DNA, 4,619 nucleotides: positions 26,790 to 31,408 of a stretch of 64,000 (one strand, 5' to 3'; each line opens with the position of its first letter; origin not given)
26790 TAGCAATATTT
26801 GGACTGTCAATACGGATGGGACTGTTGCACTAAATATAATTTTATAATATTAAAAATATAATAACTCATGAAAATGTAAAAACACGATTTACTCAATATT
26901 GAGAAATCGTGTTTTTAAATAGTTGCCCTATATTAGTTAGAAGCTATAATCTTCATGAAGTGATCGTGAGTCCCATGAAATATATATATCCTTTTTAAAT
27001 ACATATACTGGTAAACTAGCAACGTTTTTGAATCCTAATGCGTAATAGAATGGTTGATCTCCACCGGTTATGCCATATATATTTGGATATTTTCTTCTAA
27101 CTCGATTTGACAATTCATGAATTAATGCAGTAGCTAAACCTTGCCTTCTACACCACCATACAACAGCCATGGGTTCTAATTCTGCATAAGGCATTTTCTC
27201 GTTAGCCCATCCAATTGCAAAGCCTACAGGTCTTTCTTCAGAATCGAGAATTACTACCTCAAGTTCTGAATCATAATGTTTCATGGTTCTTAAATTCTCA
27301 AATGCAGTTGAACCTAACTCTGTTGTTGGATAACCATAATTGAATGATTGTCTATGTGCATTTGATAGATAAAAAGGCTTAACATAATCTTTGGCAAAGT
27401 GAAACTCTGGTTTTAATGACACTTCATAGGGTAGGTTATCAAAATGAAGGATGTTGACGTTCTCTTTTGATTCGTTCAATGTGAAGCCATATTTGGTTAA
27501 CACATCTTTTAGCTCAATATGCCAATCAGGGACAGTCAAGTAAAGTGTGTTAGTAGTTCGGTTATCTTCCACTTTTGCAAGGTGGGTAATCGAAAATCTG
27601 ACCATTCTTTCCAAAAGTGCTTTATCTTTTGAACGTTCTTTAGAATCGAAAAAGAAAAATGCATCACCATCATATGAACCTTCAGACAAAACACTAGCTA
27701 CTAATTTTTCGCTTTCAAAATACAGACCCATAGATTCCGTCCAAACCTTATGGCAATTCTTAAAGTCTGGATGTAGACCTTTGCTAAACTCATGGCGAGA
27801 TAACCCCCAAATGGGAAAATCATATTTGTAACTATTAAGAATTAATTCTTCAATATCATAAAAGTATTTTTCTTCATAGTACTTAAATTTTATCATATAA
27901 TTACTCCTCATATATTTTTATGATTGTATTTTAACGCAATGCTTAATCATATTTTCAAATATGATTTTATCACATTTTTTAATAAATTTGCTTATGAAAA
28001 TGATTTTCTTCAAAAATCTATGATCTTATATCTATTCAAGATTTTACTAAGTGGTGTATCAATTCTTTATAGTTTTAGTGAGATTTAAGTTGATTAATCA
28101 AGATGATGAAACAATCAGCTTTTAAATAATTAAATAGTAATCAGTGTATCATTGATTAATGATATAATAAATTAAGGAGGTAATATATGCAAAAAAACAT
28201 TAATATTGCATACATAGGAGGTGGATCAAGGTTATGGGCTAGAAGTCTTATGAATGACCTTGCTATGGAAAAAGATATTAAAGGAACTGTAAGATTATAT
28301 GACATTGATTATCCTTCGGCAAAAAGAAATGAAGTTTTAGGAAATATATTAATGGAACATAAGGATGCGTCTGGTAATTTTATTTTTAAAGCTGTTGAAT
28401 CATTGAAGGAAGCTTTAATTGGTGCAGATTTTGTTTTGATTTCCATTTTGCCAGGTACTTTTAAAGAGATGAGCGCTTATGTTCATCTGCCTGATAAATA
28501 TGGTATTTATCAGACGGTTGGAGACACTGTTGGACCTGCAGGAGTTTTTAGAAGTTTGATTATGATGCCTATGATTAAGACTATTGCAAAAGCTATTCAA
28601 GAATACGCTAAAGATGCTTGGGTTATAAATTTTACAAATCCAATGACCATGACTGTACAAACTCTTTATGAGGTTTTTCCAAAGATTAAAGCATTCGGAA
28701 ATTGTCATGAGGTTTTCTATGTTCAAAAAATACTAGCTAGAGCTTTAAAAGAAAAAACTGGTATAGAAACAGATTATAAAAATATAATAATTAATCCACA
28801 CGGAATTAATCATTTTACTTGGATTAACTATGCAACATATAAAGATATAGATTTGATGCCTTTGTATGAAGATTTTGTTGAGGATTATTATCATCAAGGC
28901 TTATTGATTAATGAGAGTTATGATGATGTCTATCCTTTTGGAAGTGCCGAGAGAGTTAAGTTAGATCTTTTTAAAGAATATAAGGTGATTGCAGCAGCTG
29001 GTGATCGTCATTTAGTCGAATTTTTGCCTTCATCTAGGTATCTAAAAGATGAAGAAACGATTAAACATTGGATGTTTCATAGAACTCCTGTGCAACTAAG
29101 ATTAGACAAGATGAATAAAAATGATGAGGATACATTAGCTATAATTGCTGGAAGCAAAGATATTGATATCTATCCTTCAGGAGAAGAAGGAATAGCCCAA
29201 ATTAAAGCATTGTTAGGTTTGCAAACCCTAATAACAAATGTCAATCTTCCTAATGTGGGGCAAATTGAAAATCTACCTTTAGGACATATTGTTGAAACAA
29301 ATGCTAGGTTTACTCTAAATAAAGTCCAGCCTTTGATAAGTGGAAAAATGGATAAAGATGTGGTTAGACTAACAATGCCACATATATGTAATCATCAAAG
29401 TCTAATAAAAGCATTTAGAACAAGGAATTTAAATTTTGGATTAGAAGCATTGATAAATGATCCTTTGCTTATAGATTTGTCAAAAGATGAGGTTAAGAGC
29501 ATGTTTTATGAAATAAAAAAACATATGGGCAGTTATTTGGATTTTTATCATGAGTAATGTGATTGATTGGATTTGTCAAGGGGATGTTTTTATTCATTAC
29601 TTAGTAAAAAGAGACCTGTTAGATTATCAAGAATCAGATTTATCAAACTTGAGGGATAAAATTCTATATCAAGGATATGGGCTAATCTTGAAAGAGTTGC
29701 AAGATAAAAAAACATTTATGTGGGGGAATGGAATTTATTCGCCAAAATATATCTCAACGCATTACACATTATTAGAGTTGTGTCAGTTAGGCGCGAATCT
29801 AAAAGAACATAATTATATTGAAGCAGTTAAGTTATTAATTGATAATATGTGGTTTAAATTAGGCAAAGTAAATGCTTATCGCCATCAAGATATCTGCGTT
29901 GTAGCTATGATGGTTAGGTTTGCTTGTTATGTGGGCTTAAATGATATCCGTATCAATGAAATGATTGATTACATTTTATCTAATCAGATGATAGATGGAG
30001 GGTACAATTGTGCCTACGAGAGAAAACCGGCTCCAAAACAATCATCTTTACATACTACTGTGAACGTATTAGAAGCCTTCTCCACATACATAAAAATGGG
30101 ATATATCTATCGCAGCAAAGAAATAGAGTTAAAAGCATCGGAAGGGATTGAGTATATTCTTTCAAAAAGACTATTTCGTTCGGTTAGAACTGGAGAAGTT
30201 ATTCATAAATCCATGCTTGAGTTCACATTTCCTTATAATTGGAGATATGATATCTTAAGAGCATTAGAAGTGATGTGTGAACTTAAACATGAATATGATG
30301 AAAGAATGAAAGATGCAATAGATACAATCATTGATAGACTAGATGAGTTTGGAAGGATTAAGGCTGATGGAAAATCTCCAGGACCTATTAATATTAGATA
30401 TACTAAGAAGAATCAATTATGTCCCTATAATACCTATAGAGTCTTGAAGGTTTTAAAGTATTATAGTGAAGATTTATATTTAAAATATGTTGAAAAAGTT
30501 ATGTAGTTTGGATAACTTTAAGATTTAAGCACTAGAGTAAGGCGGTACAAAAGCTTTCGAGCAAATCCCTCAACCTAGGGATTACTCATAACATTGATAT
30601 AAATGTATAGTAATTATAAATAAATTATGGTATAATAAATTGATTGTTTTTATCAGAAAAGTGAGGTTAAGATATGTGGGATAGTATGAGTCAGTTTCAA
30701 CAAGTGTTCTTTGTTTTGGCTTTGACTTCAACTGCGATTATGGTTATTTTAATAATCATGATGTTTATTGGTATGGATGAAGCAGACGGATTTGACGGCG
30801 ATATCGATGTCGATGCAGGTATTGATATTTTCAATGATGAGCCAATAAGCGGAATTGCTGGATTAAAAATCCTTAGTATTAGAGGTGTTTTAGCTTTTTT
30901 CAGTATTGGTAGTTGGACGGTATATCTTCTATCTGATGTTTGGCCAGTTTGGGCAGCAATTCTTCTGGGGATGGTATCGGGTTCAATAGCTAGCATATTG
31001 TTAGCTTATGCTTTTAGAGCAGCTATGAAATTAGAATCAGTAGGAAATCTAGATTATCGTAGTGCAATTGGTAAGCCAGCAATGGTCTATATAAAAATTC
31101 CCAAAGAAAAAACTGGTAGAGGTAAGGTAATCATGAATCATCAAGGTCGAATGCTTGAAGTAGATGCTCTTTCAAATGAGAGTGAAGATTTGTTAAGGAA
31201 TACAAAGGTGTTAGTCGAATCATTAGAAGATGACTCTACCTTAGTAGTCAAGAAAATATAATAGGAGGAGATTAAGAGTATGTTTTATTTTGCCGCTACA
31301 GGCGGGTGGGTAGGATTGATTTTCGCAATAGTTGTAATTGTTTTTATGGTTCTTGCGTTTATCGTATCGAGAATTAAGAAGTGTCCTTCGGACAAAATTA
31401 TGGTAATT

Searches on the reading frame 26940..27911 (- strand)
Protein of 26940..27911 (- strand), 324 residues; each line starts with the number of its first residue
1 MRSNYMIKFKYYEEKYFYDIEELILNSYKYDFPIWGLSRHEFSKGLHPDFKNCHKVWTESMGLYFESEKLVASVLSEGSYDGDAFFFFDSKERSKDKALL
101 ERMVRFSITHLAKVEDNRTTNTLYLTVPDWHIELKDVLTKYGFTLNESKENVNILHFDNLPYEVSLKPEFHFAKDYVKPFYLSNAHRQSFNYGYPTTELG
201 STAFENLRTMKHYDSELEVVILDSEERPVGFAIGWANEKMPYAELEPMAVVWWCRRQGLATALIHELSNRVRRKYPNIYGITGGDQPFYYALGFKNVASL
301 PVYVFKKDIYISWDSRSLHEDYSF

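Call 8: search_protein_families(library=pfam, proteins=[window:26940-27911:-])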
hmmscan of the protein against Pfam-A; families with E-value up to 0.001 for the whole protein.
window:26940-27911:- (324 aa): 3 families
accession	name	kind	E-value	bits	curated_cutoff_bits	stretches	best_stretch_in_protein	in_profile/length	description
PF13508.13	Acetyltransf_7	-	1.8e-06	28.7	27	1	219-295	5-83/84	Acetyltransferase (GNAT) domain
PF00583.31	Acetyltransf_1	-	3.9e-06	27.6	20.7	1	207-274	27-91/116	Acetyltransferase (GNAT) family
PF13673.13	Acetyltransf_10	-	7.5e-06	26.4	23.6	1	205-298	20-111/128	Acetyltransferase (GNAT) domain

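Call 65: search_protein_families(library=ncbifam, proteins=[window:26940-27896:-], max_evalue=0.01)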
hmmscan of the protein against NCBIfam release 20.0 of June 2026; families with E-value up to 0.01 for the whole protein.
window:26940-27896:- (319 aa): 1 family
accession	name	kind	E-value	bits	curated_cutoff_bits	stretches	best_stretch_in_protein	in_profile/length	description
TIGR01575.1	rimI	equivalog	0.0034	17.5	86.4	0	210-269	30-87/132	ribosomal protein S18-alanine N-acetyltransferase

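Call 68: search_protein_families(library=pfam, proteins=[window:26940-27896:-], max_evalue=10)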
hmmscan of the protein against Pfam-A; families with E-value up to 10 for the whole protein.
window:26940-27896:- (319 aa): 3 families
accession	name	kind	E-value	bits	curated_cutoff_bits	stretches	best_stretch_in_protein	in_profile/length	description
PF13508.13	Acetyltransf_7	-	1.8e-06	28.7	27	1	214-290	5-83/84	Acetyltransferase (GNAT) domain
PF00583.31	Acetyltransf_1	-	3.8e-06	27.6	20.7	1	202-269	27-91/116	Acetyltransferase (GNAT) family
PF13673.13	Acetyltransf_10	-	7.2e-06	26.4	23.6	1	200-293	20-111/128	Acetyltransferase (GNAT) domain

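Call 75: find_homologous_proteins(query=window:26940-27896:-, max_evalue=1e-20)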
Query window:26940-27896:- (319 aa): 30 proteins with E <= 1e-20 among 623 candidates.
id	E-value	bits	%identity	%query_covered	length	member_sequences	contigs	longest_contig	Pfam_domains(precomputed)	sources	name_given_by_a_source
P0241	4.7e-218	741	100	100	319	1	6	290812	PF13673.14,PF13508.14,PF00583.32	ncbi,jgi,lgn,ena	-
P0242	1.5e-145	502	65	100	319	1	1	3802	PF13673.14,PF13508.14,PF00583.32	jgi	-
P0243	2.6e-134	466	61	99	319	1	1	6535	PF13673.14,PF13508.14,PF00583.32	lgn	-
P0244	1.2e-133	463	59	100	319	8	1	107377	PF13508.14,PF00583.32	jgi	jgi:predicted N-acetyltransferase YhbS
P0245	1.4e-133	463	60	100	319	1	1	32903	PF13673.14,PF13508.14,PF00583.32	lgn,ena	-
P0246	4.2e-133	462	60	100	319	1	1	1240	PF13508.14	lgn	-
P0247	1.8e-132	460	61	99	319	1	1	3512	PF13508.14,PF00583.32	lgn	-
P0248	3.3e-132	459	60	100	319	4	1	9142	-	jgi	jgi:predicted N-acetyltransferase YhbS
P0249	3.7e-131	455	60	99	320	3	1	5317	PF13673.14,PF13508.14,PF00583.32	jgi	jgi:predicted N-acetyltransferase YhbS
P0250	1.3e-129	450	59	99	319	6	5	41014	PF13508.14,PF00583.32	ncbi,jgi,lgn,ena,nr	ncbi:MAG TPA: GNAT family N-acetyltransferase [Bacilli bacterium]|nr:GNAT family N-acetyltransferase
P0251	3.7e-129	449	59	100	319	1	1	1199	PF13508.14,PF00583.32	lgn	-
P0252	2.0e-128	446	61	99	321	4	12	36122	PF13508.14,PF00583.32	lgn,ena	-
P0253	4.4e-120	419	57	100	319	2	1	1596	PF13508.14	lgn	-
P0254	5.1e-120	419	56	100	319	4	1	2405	-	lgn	-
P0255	2.7e-117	410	55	100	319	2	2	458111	-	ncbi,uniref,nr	ncbi:hypothetical protein [Paracholeplasma manati]|uniref:N-acetyltransferase domain-containing prot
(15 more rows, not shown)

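Call 76: find_encoding_contigs(protein=P0242, flank=4000, max_places=2)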
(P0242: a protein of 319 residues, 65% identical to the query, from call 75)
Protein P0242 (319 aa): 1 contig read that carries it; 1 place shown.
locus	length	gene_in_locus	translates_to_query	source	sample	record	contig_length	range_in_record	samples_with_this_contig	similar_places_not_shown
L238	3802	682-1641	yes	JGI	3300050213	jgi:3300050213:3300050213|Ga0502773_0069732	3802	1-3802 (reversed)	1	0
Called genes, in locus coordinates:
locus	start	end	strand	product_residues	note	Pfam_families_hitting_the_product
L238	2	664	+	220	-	?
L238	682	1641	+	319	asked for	PF13673:Acetyltransf_10 (faint), PF00583:Acetyltransf_1 (weak), PF13508:Acetyltransf_7 (weak)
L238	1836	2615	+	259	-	PF00657:Lipase_GDSL, PF13472:Lipase_GDSL_2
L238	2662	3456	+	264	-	PF12844:HTH_19 (weak), PF13560:HTH_31, PF01381:HTH_3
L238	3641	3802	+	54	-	?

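Call 77: find_encoding_contigs(protein=P0245, flank=6000, max_places=2)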
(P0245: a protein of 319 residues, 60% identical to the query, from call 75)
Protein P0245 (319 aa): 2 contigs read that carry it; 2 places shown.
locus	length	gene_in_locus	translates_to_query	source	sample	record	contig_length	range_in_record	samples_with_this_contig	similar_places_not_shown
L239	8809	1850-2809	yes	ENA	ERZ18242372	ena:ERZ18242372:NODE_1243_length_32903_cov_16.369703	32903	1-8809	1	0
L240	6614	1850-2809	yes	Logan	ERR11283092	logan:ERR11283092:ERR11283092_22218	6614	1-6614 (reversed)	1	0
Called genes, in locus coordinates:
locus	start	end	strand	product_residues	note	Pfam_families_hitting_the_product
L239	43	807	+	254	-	PF12146:Hydrolase_4 (weak), PF00326:Peptidase_S9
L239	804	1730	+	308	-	PF00480:ROK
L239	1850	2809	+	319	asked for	PF00583:Acetyltransf_1 (weak), PF13673:Acetyltransf_10 (weak), PF13508:Acetyltransf_7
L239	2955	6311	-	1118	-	PF20578:aBig_2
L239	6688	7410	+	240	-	-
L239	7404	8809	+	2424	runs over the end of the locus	-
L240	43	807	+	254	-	PF12146:Hydrolase_4 (weak), PF00326:Peptidase_S9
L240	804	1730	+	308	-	PF00480:ROK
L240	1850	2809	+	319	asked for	PF00583:Acetyltransf_1 (weak), PF13673:Acetyltransf_10 (weak), PF13508:Acetyltransf_7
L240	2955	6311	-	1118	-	PF20578:aBig_2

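Call 81: find_encoding_contigs(protein=P0241, flank=2500, max_places=8)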
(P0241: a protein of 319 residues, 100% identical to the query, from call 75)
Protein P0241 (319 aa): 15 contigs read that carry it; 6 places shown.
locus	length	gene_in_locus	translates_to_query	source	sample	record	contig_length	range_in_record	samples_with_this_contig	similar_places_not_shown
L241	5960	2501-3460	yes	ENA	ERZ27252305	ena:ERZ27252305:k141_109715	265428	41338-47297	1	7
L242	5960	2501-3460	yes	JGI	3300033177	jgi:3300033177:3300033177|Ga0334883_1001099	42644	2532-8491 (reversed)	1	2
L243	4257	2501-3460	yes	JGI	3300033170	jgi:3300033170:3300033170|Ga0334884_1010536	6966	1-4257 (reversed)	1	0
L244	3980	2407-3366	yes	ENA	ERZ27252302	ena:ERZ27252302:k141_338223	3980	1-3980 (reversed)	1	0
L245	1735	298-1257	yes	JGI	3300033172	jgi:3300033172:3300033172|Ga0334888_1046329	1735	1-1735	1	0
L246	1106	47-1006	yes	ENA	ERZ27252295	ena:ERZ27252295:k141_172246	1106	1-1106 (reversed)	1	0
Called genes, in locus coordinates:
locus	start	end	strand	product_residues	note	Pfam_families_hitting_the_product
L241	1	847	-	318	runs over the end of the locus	-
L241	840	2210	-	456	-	PF02056:Glyco_hydro_4, PF11975:Glyco_hydro_4C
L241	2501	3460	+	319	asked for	PF00583:Acetyltransf_1 (weak), PF13673:Acetyltransf_10 (weak), PF13508:Acetyltransf_7 (weak)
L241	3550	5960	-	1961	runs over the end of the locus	PF09479:Flg_new (faint), PF20578:aBig_2, PF05342:Peptidase_M26_N (faint)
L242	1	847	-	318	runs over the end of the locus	-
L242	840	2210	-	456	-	PF02056:Glyco_hydro_4, PF11975:Glyco_hydro_4C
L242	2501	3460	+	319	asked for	PF00583:Acetyltransf_1 (weak), PF13673:Acetyltransf_10 (weak), PF13508:Acetyltransf_7 (weak)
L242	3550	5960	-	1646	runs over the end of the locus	?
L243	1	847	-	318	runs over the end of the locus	-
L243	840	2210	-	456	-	PF02056:Glyco_hydro_4, PF11975:Glyco_hydro_4C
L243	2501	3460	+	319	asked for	PF00583:Acetyltransf_1 (weak), PF13673:Acetyltransf_10 (weak), PF13508:Acetyltransf_7 (weak)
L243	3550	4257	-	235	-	?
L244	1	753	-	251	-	?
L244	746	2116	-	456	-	PF02056:Glyco_hydro_4, PF11975:Glyco_hydro_4C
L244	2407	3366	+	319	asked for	PF00583:Acetyltransf_1 (weak), PF13673:Acetyltransf_10 (weak), PF13508:Acetyltransf_7 (weak)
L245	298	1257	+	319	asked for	PF00583:Acetyltransf_1 (weak), PF13673:Acetyltransf_10 (weak), PF13508:Acetyltransf_7 (weak)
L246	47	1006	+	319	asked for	PF00583:Acetyltransf_1 (weak), PF13673:Acetyltransf_10 (weak), PF13508:Acetyltransf_7 (weak)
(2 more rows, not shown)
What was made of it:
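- Checked: The GNAT gene really starts at 27896 (a 319-aa product, as called in public assemblies; calls 75, 81).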

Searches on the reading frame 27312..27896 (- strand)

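Call 68: search_protein_families(library=pfam, proteins=[window:27312-27896:-], max_evalue=10)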
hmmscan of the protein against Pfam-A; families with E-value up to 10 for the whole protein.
window:27312-27896:- (195 aa): 1 family
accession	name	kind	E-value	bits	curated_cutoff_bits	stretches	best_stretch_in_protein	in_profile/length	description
PF18290.7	Nudix_hydro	-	0.14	12.7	26.5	1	84-149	14-75/80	Nudix hydrolase domain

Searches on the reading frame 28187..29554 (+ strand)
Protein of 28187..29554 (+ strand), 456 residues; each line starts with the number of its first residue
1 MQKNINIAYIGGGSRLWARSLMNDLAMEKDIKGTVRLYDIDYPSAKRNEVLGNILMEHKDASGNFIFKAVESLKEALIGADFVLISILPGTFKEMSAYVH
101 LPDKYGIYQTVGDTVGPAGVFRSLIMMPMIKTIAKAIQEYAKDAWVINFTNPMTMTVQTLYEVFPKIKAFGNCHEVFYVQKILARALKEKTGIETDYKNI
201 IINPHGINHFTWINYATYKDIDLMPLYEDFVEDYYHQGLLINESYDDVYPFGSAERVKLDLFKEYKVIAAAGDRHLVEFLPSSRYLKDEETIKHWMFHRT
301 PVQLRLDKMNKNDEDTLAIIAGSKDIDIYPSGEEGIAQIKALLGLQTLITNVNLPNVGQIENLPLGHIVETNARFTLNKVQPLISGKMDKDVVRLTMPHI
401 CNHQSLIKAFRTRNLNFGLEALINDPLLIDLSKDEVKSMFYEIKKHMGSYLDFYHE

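Call 8: search_protein_families(library=pfam, proteins=[window:28187-29554:+])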
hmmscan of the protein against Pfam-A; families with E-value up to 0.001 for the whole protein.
window:28187-29554:+ (456 aa): 2 families
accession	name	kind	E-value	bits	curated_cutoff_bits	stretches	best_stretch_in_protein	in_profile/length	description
PF02056.22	Glyco_hydro_4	-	5.3e-48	163.5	23.2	1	7-188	2-182/183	Family 4 glycosyl hydrolase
PF11975.13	Glyco_hydro_4C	-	3.4e-34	119.1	24.1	1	206-427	3-210/211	Family 4 glycosyl hydrolase C-terminal domain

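Call 48: find_homologous_proteins(query=window:28187-29554:+, max_evalue=1e-120)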
Query window:28187-29554:+ (456 aa): 5074 proteins with E <= 1e-120 among 8000 candidates; the best 120 are listed.
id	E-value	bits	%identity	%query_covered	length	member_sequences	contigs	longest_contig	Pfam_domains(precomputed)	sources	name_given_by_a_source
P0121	1.1e-224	764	74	100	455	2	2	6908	PF11975.14,PF02056.23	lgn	-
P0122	3.6e-221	753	71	100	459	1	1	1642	PF11975.14,PF02056.23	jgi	-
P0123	2.4e-217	740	72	100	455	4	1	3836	PF11975.14,PF02056.23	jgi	-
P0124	1.3e-215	734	71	100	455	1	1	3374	PF11975.14,PF02056.23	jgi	jgi:alpha-galactosidase/6-phospho-beta-glucosidase family protein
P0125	7.1e-184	630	62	99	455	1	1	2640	PF11975.14,PF02056.23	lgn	-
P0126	1.8e-183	628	63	100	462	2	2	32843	PF11975.14,PF02056.23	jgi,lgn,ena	jgi:alpha-galactosidase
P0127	3.4e-175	601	61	99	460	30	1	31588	PF11975.14,PF02056.23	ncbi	-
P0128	2.7e-174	598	61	99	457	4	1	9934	PF11975.14,PF02056.23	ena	-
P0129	3.3e-174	598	60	100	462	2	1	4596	PF11975.14,PF02056.23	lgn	-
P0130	5.4e-174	597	59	99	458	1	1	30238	PF11975.14,PF02056.23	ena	-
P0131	1.1e-173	596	59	99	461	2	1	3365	PF11975.14,PF02056.23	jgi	jgi:alpha-galactosidase/6-phospho-beta-glucosidase family protein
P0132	1.5e-173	596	59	99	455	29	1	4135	PF11975.14,PF02056.23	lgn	-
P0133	5.6e-173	594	60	99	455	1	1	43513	PF11975.14,PF02056.23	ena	-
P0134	1.4e-172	593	59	99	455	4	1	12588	PF11975.14,PF02056.23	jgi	-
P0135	2.4e-172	592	60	99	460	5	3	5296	PF11975.14,PF02056.23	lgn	-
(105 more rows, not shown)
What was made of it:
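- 28187..29557 (+): GH4 glycosidase. Relatives are annotated as galacturan 1,4-alpha-galacturonidase. Calls 8, 48.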

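Call 49: find_encoding_contigs(protein=P0121, flank=6000, max_places=2)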
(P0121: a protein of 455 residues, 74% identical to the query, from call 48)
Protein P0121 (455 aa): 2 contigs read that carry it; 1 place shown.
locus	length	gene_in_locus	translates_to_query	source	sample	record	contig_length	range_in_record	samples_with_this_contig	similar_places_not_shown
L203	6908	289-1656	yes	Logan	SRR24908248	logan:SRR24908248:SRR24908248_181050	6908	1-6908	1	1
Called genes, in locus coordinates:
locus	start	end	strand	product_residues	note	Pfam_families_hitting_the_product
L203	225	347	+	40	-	-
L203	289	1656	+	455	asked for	PF02056:Glyco_hydro_4, PF11975:Glyco_hydro_4C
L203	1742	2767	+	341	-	PF00356:LacI, PF00532:Peripla_BP_1, PF13407:Peripla_BP_4, PF13377:Peripla_BP_3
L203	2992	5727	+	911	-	PF03009:GDPD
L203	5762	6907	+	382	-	?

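Call 50: find_encoding_contigs(protein=P0123, flank=6000, max_places=2)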
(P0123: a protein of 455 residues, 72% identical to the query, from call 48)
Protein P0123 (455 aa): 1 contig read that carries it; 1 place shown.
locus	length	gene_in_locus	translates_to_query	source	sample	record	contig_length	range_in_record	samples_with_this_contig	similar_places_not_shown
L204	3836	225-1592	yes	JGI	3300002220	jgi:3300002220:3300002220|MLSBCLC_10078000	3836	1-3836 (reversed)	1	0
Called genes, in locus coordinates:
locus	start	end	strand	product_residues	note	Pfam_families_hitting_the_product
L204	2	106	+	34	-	?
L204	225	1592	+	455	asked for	PF02056:Glyco_hydro_4, PF11975:Glyco_hydro_4C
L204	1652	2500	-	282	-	PF13187:Fer4_9 (faint), PF14697:Fer4_21 (faint), PF00037:Fer4 (faint), PF13237:Fer4_10 (faint), PF13484:Fer4_16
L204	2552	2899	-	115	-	PF02311:AraC_binding, PF07883:Cupin_2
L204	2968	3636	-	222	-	-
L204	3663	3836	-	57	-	?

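Call 65: search_protein_families(library=ncbifam, proteins=[window:28187-29554:+], max_evalue=0.01)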
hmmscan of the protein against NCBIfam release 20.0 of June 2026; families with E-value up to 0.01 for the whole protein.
window:28187-29554:+ (456 aa): 3 families
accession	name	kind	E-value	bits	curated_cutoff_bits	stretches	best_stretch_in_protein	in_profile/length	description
NF011657.0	PRK15076.1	subfamily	8.4e-62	209.2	486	1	5-454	3-429/432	alpha-galactosidase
NF041089.1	alpha_gluc_AglA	equivalog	4e-27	95.2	650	2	6-295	2-276/464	alpha-glucosidase AglA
NF004863.0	PRK06223.1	subfamily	0.00091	18.4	283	1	128-228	98-199/313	malate dehydrogenase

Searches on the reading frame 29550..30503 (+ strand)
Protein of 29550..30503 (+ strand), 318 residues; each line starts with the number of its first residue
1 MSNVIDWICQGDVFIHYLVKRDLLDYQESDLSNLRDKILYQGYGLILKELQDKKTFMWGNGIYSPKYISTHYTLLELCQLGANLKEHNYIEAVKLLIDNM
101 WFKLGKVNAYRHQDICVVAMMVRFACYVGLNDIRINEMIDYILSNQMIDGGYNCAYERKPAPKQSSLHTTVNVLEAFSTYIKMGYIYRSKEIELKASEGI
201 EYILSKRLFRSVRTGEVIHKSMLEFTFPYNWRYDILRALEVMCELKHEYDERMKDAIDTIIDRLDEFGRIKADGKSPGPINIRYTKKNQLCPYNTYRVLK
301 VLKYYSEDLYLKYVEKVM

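Call 8: search_protein_families(library=pfam, proteins=[window:29550-30503:+])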
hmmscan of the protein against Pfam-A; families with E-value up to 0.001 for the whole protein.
window:29550-30503:+ (318 aa): 1 family
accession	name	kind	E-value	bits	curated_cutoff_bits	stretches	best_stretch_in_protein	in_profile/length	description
PF00432.27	Prenyltrans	-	0.00088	19.2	26.5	0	47-155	59-170/304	Prenyltransferase alpha-alpha toroid domain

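Call 65: search_protein_families(library=ncbifam, proteins=[window:29550-30503:+], max_evalue=0.01)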
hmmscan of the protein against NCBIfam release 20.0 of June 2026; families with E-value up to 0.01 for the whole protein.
window:29550-30503:+ (318 aa): 0 families

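Call 68: search_protein_families(library=pfam, proteins=[window:29550-30503:+], max_evalue=10)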
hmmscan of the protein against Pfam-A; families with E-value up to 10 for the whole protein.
window:29550-30503:+ (318 aa): 3 families
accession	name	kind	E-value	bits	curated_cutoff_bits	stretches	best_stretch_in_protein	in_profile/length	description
PF00432.27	Prenyltrans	-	0.00088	19.2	26.5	1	47-155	59-170/304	Prenyltransferase alpha-alpha toroid domain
PF18758.7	KDZ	-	0.064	13.4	26.6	1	78-139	126-186/217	Kyakuja-Dileera-Zisupton transposase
PF19662.4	DUF6165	-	0.27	11.4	27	1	232-260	20-48/134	Family of unknown function (DUF6165)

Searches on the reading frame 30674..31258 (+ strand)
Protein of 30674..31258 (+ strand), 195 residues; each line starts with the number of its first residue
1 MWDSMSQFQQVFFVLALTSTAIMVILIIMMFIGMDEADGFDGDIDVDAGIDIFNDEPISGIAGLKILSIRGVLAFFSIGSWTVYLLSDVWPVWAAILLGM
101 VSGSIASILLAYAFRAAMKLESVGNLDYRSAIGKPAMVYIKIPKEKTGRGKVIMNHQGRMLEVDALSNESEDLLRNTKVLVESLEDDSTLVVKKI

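Call 9: search_protein_families(library=pfam, proteins=[window:30674-31258:+])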
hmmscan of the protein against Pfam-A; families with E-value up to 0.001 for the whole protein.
window:30674-31258:+ (195 aa): 0 families

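Call 65: search_protein_families(library=ncbifam, proteins=[window:30674-31258:+], max_evalue=0.01)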
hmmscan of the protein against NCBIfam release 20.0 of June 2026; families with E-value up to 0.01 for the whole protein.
window:30674-31258:+ (195 aa): 0 families

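Call 68: search_protein_families(library=pfam, proteins=[window:30674-31258:+], max_evalue=10)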
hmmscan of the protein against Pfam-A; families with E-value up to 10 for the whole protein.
window:30674-31258:+ (195 aa): 2 families
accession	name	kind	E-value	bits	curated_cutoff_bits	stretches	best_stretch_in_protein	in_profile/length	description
PF07332.16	Phage_holin_3_6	-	0.51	10.8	28.4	1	62-119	35-95/116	Putative Actinobacterial Holin-X, holin superfamily III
PF06785.16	UPF0242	-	1.3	9.5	33.5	1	72-121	16-64/194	Uncharacterised protein family (UPF0242) N-terminus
